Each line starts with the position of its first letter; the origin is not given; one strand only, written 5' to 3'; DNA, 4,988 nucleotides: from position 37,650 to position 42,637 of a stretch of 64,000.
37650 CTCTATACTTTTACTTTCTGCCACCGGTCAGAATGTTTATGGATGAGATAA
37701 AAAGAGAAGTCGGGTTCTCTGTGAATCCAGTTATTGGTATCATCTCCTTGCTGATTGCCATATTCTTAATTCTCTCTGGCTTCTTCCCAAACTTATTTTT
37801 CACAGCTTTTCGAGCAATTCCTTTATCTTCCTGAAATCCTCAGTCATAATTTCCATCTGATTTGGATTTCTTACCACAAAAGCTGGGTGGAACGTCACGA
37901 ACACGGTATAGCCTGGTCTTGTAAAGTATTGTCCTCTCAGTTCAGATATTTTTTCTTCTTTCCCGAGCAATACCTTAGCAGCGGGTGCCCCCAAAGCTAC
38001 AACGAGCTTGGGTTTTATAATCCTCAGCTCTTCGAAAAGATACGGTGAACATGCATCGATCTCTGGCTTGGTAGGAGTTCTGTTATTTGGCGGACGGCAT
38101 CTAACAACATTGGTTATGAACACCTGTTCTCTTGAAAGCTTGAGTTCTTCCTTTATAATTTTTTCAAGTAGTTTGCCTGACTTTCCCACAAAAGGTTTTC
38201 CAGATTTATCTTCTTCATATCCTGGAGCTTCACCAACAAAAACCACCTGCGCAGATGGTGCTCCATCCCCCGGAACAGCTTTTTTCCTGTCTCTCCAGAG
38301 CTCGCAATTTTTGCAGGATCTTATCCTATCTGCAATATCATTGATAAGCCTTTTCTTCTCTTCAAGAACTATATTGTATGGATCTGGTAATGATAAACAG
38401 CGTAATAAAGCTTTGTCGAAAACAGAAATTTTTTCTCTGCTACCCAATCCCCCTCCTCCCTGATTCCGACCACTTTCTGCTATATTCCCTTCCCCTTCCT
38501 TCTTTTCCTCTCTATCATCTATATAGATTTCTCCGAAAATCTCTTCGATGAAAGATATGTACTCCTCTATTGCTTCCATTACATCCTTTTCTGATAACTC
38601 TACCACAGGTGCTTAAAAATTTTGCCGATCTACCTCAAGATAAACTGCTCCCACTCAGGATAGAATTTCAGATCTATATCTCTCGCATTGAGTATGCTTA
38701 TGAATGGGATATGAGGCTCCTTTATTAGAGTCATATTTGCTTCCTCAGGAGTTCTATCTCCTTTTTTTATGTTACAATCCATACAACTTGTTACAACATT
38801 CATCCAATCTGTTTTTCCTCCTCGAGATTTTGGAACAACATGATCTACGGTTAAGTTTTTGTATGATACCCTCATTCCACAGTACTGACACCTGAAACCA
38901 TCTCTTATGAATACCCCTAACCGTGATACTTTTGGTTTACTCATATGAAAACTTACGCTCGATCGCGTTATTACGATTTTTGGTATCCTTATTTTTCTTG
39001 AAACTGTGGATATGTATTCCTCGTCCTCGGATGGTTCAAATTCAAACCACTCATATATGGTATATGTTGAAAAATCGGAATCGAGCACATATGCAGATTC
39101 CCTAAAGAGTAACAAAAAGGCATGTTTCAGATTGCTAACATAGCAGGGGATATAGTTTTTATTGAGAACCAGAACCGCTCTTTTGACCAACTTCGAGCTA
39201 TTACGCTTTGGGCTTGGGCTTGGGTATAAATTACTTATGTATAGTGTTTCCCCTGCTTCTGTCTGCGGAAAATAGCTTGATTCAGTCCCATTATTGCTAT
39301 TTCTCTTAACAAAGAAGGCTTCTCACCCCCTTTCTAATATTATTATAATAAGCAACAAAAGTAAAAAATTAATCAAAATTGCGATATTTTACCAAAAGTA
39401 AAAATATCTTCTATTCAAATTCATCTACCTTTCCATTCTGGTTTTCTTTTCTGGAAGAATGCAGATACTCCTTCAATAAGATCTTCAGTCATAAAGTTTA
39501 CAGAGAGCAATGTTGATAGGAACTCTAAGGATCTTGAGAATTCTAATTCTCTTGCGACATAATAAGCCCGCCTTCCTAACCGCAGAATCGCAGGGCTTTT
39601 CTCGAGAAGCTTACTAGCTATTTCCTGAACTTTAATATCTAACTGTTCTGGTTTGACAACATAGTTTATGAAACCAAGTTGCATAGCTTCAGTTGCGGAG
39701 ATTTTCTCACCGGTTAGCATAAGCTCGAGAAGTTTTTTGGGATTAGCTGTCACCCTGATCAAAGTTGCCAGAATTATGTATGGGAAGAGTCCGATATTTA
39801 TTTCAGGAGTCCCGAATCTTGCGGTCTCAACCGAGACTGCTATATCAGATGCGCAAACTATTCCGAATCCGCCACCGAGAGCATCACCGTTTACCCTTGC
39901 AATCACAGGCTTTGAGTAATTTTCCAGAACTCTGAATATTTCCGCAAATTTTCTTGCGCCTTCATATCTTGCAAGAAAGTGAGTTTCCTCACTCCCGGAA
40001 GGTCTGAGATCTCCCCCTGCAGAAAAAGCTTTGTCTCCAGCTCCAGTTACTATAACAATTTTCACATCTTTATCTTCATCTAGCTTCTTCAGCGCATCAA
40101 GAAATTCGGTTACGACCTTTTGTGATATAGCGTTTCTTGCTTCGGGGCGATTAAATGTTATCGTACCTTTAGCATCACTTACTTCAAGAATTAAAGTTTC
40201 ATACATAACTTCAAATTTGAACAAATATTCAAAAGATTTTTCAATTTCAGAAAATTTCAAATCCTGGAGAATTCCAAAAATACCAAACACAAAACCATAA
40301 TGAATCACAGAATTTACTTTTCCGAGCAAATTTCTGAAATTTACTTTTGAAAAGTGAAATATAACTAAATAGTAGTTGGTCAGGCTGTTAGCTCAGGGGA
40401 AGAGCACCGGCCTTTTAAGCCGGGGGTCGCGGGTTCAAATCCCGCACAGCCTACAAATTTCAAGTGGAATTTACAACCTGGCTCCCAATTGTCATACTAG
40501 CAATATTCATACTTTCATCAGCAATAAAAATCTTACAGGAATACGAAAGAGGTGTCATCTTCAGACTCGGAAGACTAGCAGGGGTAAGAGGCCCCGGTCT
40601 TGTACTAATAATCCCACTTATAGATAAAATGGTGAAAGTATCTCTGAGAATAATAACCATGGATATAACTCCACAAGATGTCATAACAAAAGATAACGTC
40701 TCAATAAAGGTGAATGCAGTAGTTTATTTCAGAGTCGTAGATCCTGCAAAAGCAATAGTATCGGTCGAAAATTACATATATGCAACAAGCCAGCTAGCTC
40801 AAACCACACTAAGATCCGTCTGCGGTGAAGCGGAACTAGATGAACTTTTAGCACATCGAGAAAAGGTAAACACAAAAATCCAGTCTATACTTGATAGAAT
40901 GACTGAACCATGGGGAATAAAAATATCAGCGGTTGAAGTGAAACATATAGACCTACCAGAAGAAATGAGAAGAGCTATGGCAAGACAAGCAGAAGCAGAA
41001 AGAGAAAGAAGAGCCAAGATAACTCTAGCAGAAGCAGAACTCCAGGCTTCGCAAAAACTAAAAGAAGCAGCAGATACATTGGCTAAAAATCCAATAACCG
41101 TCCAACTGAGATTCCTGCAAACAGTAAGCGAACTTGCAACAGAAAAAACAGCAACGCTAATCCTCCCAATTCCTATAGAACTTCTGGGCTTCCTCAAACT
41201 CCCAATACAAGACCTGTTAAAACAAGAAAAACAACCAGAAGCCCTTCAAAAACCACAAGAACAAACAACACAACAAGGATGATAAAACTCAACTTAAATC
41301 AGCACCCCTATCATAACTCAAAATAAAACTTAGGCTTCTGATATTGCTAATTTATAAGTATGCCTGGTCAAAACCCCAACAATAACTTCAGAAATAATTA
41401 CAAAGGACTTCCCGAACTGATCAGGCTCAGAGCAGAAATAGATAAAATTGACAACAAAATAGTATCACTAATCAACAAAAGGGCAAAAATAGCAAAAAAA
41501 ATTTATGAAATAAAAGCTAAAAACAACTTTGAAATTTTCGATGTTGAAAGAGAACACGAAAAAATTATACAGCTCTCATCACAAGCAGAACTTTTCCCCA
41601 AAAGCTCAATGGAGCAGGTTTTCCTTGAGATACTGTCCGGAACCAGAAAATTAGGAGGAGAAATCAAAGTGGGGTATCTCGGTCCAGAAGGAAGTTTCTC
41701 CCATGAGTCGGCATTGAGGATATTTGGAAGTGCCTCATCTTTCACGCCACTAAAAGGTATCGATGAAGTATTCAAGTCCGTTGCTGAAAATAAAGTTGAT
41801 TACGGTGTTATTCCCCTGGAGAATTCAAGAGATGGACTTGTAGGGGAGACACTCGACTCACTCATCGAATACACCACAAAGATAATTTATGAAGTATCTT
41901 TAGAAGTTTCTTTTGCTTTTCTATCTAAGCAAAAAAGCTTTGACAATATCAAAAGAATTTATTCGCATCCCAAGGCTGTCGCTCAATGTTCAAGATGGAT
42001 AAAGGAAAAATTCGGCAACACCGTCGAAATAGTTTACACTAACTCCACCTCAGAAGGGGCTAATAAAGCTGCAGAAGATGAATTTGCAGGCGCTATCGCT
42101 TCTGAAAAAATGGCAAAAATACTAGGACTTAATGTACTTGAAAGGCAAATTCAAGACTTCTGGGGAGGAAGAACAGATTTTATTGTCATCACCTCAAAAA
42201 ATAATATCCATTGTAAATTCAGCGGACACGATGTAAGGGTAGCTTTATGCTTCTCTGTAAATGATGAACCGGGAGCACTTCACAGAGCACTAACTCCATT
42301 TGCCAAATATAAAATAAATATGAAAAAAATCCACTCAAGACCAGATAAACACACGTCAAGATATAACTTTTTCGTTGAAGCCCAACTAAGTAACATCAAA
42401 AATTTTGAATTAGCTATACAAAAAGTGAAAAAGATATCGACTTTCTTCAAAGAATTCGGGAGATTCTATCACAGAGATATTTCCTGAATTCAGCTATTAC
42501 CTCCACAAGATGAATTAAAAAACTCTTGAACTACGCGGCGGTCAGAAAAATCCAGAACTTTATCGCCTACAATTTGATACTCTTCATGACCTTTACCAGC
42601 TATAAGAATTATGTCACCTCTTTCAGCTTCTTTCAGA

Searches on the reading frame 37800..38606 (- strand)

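Call 43: search_protein_families(library=pfam, proteins=[window:37800-38606:-], max_evalue=0.01)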
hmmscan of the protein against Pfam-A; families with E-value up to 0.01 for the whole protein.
window:37800-38606:- (268 aa): 1 family
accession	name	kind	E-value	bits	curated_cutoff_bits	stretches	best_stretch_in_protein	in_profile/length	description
PF03167.25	UDG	-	2.1e-37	128.8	24.3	1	112-259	1-134/141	Uracil DNA glycosylase superfamily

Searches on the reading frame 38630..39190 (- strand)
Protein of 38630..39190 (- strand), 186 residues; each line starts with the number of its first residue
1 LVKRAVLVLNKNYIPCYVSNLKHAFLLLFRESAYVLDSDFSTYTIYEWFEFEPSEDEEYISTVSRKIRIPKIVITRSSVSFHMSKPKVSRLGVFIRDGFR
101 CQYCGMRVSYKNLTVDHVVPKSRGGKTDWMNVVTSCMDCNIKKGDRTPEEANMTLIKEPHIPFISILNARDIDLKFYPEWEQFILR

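Call 43: search_protein_families(library=pfam, proteins=[window:38630-39190:-], max_evalue=0.01)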
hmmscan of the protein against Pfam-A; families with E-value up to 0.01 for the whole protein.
window:38630-39190:- (186 aa): 3 families
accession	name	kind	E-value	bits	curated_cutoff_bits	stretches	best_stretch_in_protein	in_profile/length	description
PF14279.12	HNH_5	-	2.7e-16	59.7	27.5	1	101-154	1-54/56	HNH endonuclease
PF01844.29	HNH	-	4.1e-15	56.1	21.4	1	101-146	1-47/47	HNH endonuclease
PF13395.12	HNH_4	-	2.9e-06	27.6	22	1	101-148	1-53/54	HNH endonuclease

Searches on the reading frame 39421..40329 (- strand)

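Call 43: search_protein_families(library=pfam, proteins=[window:39421-40329:-], max_evalue=0.01)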
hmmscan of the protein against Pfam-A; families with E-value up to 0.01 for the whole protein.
window:39421-40329:- (302 aa): 2 families
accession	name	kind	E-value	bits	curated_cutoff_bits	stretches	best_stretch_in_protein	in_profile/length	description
PF00378.25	ECH_1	-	6.4e-54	183.4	27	1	56-301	8-250/251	Enoyl-CoA hydratase/isomerase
PF16113.10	ECH_2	-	4.2e-39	135.4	27.2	1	55-231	2-178/335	Enoyl-CoA hydratase/isomerase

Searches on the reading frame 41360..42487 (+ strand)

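Call 53: search_protein_families(library=pfam, proteins=[window:41360-42487:+], max_evalue=0.001)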
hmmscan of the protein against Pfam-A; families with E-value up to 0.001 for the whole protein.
window:41360-42487:+ (375 aa): 3 families
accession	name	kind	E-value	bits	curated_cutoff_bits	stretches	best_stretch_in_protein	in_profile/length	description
PF00800.23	PDT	-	1.4e-52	178.5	25.2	1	104-281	1-180/181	Prephenate dehydratase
PF01817.26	CM_2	-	1.2e-17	64.4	27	1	23-98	1-78/80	Chorismate mutase type II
PF01842.31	ACT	-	4.1e-07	30.1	27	1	298-344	5-52/66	ACT domain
